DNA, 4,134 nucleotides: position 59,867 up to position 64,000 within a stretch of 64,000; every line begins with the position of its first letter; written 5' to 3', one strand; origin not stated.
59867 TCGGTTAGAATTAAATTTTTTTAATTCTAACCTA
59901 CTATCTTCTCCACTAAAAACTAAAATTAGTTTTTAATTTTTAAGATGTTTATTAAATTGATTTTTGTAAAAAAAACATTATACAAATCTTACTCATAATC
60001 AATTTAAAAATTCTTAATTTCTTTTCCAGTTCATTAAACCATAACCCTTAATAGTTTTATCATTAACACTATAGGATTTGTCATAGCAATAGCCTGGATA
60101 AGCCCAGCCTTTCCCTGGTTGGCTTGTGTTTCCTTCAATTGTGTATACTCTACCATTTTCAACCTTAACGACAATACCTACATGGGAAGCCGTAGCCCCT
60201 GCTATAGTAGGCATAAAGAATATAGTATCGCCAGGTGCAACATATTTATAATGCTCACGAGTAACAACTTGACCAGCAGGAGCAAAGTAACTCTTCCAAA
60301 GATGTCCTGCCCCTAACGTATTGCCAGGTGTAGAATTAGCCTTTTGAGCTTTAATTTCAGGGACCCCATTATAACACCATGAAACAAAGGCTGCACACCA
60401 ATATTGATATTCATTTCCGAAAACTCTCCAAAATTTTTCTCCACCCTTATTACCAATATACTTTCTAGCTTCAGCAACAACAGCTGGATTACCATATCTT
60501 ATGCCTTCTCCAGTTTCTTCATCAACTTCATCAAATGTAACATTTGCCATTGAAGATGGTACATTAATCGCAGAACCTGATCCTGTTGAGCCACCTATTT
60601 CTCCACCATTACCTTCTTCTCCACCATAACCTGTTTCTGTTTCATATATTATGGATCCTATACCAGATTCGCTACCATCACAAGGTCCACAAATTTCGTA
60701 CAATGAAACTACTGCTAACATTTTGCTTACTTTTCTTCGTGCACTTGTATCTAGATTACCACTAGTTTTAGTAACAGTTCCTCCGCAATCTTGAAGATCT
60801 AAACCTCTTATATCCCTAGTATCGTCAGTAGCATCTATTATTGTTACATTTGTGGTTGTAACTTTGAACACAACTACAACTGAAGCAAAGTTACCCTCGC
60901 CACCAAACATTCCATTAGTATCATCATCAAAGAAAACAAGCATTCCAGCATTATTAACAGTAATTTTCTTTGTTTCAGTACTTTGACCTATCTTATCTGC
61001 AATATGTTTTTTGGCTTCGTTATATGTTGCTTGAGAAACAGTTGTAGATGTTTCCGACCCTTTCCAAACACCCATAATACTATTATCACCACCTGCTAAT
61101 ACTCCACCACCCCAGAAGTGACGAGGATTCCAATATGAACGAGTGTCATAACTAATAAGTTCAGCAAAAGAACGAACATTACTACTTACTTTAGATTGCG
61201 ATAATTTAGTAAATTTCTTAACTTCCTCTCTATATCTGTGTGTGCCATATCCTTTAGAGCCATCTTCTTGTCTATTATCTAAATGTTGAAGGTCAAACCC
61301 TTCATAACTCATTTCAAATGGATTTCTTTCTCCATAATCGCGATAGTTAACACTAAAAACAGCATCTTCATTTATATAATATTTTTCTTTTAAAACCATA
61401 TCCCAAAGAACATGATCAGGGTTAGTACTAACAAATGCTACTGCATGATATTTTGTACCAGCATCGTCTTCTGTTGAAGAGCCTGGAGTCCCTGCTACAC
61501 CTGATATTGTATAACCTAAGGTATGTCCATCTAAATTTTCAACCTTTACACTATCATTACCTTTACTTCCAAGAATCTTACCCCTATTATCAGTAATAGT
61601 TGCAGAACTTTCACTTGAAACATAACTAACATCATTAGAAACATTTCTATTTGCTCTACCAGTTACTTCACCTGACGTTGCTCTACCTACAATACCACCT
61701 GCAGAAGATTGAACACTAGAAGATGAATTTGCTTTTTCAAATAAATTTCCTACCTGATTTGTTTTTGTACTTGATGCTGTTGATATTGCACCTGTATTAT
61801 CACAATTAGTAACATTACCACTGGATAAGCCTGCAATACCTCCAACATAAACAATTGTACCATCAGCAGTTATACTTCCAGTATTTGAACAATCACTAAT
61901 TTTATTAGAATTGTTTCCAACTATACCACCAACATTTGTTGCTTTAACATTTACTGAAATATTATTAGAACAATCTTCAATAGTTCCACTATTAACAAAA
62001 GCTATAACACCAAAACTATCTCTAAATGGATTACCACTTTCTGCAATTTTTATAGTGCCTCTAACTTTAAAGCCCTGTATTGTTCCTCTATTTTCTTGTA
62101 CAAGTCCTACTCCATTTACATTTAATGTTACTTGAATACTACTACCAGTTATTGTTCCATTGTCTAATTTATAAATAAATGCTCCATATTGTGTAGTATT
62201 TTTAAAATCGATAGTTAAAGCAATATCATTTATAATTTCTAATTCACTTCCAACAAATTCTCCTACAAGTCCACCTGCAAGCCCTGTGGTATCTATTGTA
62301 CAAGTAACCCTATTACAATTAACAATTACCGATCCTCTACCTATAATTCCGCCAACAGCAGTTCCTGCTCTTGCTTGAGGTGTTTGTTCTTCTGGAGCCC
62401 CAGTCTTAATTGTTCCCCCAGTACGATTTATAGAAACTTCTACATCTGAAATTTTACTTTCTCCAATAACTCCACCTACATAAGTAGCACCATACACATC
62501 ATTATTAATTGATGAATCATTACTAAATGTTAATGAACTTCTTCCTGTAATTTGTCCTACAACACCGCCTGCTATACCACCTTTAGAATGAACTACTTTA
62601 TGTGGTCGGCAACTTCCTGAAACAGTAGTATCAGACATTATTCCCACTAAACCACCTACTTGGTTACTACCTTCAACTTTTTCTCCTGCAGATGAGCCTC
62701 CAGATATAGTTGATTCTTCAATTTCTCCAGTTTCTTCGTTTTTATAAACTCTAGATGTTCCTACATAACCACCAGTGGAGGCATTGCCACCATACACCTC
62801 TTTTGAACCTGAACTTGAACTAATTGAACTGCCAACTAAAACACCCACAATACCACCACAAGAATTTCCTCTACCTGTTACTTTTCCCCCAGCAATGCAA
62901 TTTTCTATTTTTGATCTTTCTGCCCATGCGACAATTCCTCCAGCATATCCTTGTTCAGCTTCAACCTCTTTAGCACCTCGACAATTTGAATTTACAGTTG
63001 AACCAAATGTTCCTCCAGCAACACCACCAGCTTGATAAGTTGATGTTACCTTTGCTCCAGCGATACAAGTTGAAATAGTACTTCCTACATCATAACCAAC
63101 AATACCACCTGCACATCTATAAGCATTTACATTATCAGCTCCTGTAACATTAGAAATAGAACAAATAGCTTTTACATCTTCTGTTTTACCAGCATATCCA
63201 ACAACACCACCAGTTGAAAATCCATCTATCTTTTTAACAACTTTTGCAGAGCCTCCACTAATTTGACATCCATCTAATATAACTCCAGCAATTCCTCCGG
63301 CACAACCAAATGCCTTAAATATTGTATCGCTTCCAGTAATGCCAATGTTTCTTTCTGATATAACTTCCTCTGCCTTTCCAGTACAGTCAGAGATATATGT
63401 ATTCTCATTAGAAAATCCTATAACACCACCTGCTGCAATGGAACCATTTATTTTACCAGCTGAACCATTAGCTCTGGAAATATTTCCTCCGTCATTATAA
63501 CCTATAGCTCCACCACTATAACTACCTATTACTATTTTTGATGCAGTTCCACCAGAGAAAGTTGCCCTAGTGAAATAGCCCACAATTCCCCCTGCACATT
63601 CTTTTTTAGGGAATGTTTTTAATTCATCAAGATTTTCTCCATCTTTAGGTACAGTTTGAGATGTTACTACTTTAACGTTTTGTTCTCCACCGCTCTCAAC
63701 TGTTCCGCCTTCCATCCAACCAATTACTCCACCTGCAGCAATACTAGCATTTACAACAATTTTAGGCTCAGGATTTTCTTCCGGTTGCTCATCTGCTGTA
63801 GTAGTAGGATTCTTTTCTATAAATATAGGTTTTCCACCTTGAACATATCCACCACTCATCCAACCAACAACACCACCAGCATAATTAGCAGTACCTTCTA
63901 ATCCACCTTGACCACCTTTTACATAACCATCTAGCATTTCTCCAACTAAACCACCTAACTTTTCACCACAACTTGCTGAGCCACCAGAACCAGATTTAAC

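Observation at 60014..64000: GLUG beta-helix protein fused to a C-terminal CHAP peptidoglycan hydrolase domain (N-terminus outside the window)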

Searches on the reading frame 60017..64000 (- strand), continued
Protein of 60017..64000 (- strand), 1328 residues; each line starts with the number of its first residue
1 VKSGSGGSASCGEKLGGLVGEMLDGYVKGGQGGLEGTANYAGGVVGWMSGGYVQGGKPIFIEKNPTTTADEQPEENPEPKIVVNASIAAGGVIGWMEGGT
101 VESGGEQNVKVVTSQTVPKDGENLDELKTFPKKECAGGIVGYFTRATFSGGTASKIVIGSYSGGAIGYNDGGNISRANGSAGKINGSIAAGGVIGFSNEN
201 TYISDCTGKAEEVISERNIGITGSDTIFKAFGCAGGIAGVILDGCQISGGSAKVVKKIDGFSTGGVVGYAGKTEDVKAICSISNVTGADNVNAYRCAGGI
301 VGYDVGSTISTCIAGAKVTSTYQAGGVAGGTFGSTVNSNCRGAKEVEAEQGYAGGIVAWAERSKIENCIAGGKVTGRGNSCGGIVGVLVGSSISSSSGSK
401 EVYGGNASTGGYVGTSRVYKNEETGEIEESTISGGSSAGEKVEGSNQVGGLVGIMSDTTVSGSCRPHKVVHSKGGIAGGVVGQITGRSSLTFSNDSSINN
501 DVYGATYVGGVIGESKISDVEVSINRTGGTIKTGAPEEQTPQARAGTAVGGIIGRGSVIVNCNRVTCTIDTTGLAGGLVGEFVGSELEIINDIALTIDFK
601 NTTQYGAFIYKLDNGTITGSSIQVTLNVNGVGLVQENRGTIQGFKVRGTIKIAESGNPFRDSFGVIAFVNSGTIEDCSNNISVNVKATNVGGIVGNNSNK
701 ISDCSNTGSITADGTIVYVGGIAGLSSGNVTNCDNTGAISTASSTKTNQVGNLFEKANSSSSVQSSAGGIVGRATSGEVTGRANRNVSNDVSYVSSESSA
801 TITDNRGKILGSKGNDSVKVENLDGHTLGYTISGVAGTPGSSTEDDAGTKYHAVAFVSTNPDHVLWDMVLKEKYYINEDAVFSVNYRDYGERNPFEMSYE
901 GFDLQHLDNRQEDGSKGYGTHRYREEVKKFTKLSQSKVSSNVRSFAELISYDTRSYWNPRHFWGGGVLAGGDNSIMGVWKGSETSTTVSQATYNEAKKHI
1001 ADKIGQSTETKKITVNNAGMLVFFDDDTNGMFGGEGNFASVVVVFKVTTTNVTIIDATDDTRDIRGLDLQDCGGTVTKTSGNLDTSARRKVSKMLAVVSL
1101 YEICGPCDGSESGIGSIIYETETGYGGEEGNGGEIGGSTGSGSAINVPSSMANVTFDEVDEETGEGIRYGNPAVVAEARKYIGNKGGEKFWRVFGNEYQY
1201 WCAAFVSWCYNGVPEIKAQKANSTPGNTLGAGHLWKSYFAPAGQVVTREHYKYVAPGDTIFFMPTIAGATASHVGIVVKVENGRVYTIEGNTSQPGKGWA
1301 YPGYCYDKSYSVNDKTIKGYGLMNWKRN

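Call 51: find_encoding_contigs(protein=P0018, flank=10000, max_places=1)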
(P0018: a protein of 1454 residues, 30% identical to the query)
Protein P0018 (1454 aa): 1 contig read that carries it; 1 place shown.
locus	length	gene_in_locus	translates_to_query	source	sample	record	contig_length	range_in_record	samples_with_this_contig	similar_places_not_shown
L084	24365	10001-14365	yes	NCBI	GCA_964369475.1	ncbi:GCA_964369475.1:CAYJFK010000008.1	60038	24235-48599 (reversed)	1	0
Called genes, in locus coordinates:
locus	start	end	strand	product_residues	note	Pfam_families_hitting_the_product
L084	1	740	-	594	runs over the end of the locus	PF03235:GmrSD_N, PF07510:GmrSD_C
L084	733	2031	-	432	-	PF03235:GmrSD_N, PF25202:DUF7834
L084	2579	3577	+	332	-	PF01661:Macro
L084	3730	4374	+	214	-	-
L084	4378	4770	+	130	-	-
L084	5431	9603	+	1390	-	PF07581:Glug (faint), PF00404:Dockerin_1 (weak)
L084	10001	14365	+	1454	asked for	PF07581:Glug (faint)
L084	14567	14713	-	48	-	-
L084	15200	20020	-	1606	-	PF18889:Beta_helix_3 (faint), PF00395:SLH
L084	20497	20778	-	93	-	PF18956:DUF5699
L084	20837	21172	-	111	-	PF21983:NikA-like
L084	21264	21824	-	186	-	-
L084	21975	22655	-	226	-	PF04542:Sigma70_r2, PF04545:Sigma70_r4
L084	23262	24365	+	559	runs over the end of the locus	PF02776:TPP_enzyme_N, PF00205:TPP_enzyme_M, PF02775:TPP_enzyme_C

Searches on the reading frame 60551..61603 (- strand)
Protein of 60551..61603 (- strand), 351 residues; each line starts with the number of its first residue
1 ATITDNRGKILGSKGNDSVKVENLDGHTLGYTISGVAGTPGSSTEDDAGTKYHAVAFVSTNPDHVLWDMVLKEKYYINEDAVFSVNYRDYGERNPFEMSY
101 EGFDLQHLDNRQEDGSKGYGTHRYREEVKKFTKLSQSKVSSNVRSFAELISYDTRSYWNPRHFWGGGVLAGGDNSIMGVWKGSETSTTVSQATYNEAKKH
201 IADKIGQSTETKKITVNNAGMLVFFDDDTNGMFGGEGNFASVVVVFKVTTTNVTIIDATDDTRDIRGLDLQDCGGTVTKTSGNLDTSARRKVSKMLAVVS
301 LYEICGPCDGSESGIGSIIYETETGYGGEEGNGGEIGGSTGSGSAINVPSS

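Call 31: search_protein_representatives(protein=window:60551-61603:-)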
Query: 351 residues. Proteins with E-value up to 0.001 (for the whole library): 0; up to 1e-10: 0; up to 1e-30: 0. The best 0 are listed.

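Call 70: search_solved_structures(query=window:60551-61603:-, max_evalue=10)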
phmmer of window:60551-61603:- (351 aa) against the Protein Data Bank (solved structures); distinct sequences matched with E-value up to 10: 4.
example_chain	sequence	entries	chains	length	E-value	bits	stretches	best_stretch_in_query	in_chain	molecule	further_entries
4hpv_A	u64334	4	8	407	0.45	12.7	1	148-203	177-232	S-adenosylmethionine synthase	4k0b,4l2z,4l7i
4ws9_A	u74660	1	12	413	0.49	12.5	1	148-203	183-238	S-adenosylmethionine synthase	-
9pf3_A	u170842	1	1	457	0.92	11.6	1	217-253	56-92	Glycosyltransferase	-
6vkz_A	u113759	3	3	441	2.6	10.2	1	56-142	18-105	DabA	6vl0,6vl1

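Call 71: search_protein_families(library=pfam, proteins=[window:60551-61603:-], max_evalue=10)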
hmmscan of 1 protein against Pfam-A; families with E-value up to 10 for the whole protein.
window:60551-61603:- (351 aa): 0 families
